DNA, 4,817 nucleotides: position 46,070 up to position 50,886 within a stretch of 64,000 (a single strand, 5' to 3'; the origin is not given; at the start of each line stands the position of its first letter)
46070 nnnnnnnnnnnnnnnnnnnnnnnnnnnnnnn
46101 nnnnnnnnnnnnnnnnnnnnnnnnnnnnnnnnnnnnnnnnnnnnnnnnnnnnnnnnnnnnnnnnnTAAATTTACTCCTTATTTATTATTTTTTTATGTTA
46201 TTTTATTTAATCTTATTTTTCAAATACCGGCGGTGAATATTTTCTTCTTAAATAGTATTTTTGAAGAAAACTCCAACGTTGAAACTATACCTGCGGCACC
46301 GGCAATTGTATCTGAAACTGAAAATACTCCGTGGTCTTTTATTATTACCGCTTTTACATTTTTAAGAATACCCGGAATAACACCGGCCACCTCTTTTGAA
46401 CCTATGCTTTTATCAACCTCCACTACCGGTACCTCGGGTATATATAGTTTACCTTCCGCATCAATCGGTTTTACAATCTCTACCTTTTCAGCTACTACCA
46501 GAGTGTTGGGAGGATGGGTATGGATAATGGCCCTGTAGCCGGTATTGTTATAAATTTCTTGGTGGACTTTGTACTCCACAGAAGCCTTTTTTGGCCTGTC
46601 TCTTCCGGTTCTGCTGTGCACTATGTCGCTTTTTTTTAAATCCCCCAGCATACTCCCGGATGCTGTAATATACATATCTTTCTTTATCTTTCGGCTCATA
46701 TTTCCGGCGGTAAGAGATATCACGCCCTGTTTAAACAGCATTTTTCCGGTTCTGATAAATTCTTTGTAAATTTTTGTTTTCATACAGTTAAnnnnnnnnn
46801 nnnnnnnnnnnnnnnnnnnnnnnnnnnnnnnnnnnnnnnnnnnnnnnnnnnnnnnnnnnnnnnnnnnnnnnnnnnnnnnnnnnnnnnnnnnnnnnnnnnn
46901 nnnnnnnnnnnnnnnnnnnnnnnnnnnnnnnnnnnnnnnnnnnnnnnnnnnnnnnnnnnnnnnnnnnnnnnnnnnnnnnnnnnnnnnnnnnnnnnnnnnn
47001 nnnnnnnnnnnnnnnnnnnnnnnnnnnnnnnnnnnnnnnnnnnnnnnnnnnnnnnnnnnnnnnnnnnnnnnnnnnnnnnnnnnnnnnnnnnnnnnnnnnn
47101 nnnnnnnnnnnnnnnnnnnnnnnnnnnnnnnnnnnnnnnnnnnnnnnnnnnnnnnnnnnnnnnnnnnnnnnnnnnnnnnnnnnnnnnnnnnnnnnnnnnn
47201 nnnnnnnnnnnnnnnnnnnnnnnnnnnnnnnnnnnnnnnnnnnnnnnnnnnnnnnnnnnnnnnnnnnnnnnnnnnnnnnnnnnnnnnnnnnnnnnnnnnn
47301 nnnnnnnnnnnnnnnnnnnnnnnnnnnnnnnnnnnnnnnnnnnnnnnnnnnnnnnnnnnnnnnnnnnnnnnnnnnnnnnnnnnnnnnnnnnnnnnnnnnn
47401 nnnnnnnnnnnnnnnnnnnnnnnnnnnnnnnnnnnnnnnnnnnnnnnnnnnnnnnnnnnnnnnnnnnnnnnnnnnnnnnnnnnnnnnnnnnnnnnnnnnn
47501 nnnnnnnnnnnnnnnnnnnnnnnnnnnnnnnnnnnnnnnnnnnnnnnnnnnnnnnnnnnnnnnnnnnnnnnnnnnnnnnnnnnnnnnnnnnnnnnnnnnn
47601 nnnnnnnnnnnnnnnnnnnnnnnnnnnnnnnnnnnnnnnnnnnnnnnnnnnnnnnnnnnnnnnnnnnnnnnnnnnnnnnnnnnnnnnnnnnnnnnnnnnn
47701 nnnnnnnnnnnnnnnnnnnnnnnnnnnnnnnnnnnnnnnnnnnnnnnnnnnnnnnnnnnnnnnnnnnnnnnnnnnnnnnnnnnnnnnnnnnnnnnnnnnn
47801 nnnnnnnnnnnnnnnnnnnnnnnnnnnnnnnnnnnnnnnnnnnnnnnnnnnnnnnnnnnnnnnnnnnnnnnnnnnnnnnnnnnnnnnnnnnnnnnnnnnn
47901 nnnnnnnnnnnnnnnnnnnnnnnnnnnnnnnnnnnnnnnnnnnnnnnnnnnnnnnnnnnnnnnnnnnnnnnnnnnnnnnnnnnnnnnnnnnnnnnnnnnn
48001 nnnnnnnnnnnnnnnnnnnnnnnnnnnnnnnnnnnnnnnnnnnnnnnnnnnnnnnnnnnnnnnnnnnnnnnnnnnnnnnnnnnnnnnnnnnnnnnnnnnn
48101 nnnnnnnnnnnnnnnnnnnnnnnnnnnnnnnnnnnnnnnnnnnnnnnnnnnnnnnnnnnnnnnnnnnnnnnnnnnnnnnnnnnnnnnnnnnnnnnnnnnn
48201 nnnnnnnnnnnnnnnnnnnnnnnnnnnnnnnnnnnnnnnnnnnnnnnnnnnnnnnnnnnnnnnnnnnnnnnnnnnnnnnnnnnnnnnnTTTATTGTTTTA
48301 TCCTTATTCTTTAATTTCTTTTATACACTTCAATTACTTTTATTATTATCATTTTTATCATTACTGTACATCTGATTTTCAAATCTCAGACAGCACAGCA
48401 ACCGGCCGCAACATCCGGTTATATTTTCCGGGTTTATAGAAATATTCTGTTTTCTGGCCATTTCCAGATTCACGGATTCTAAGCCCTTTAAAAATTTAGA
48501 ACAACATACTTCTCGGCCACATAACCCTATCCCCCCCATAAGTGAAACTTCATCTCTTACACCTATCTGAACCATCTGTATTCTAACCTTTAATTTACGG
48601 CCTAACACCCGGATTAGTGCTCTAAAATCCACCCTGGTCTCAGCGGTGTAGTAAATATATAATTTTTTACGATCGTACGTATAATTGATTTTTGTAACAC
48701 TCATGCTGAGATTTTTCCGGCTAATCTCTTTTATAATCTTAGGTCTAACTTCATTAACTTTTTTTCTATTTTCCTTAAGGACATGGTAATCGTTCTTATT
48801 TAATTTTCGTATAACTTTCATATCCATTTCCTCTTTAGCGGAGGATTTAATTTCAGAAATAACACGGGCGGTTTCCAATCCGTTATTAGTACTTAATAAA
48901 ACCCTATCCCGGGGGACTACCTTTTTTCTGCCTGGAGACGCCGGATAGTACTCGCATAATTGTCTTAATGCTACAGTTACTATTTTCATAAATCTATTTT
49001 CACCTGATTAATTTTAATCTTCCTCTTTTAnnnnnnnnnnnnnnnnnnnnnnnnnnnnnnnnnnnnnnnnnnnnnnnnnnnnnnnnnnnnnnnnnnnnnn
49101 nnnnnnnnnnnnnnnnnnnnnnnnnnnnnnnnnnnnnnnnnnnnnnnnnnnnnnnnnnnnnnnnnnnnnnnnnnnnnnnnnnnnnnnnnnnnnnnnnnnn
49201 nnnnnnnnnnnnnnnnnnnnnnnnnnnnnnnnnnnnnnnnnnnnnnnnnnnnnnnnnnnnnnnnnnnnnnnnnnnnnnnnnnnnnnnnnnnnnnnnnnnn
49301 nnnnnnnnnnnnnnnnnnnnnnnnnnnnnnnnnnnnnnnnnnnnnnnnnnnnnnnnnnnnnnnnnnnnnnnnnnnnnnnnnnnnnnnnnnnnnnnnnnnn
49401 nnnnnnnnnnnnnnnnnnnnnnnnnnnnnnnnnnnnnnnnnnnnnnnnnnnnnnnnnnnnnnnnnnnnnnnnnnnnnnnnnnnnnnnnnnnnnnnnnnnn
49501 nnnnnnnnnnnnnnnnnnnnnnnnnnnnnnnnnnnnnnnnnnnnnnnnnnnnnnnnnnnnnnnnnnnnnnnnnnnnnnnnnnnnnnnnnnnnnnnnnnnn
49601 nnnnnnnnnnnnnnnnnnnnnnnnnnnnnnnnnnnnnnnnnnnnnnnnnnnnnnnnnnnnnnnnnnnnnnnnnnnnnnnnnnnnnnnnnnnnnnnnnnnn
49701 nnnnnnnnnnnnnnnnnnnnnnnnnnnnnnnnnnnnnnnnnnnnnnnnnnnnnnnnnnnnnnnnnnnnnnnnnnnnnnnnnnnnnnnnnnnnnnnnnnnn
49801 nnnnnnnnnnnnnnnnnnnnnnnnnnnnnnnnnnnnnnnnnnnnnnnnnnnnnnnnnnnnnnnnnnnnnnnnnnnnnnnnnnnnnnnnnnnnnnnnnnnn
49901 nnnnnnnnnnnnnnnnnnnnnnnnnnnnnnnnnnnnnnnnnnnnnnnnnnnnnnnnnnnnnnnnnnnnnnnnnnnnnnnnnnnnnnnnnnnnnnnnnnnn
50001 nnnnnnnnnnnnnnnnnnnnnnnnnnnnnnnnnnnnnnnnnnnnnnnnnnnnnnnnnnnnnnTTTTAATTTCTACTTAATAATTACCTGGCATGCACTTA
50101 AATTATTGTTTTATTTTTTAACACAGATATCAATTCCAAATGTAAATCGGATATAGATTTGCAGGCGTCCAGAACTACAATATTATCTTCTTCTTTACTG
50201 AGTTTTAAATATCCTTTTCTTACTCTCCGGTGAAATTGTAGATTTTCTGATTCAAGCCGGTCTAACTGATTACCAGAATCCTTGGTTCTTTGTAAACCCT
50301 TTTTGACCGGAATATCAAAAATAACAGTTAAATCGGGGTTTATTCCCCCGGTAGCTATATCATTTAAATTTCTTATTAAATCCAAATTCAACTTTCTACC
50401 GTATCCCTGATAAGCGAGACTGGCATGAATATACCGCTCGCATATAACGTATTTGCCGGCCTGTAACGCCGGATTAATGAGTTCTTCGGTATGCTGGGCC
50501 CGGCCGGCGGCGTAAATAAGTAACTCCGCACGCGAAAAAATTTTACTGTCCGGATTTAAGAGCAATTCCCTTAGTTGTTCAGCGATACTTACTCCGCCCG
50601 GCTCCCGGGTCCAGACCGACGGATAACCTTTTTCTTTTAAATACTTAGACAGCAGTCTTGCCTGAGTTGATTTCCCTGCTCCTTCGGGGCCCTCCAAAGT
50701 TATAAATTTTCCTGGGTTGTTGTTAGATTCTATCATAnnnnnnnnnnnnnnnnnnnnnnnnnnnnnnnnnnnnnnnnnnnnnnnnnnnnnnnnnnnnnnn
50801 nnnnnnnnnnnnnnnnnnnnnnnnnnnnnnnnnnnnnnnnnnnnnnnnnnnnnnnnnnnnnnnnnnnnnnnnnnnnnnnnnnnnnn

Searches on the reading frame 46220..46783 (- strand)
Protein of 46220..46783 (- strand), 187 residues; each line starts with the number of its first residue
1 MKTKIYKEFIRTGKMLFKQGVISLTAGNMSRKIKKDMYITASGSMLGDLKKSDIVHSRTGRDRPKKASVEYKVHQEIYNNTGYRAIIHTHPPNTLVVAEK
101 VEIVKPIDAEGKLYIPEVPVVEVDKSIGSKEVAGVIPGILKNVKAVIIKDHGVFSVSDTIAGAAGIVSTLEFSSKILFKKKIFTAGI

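Call 48: search_protein_families(library=pfam, proteins=[window:46220-46783:-], max_evalue=0.00001)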
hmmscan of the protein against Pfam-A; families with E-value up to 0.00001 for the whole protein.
window:46220-46783:- (187 aa): 1 family
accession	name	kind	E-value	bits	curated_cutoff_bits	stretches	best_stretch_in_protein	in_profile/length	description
PF00596.27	Aldolase_II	-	1.5e-28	100.3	22.2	1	8-176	2-181/183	Class II Aldolase and Adducin N-terminal domain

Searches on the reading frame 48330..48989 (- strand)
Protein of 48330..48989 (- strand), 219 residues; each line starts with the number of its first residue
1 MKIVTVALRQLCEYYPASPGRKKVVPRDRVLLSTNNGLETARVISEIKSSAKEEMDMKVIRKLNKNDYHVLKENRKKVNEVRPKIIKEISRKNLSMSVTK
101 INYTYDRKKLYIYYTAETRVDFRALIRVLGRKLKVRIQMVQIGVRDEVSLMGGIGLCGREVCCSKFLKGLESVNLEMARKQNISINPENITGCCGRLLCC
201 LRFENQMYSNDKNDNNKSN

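Call 48: search_protein_families(library=pfam, proteins=[window:48330-48989:-], max_evalue=0.00001)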
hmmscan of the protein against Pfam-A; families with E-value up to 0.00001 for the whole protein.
window:48330-48989:- (219 aa): 1 family
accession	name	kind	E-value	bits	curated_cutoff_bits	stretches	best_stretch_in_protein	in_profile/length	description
PF04468.17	PSP1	-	1.5e-22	80.1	27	1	58-142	2-86/86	PSP1 C-terminal conserved region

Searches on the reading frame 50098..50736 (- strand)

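Call 49: search_protein_families(library=pfam, proteins=[window:50098-50736:-], max_evalue=0.00001)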
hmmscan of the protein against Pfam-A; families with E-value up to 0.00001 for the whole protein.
window:50098-50736:- (212 aa): 2 families
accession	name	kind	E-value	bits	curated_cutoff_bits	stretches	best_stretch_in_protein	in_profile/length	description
PF02223.23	Thymidylate_kin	-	1.1e-49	169.1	27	1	14-199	1-182/185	Thymidylate kinase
PF13521.12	AAA_28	-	1.3e-06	29.2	27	1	12-112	2-92/164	AAA domain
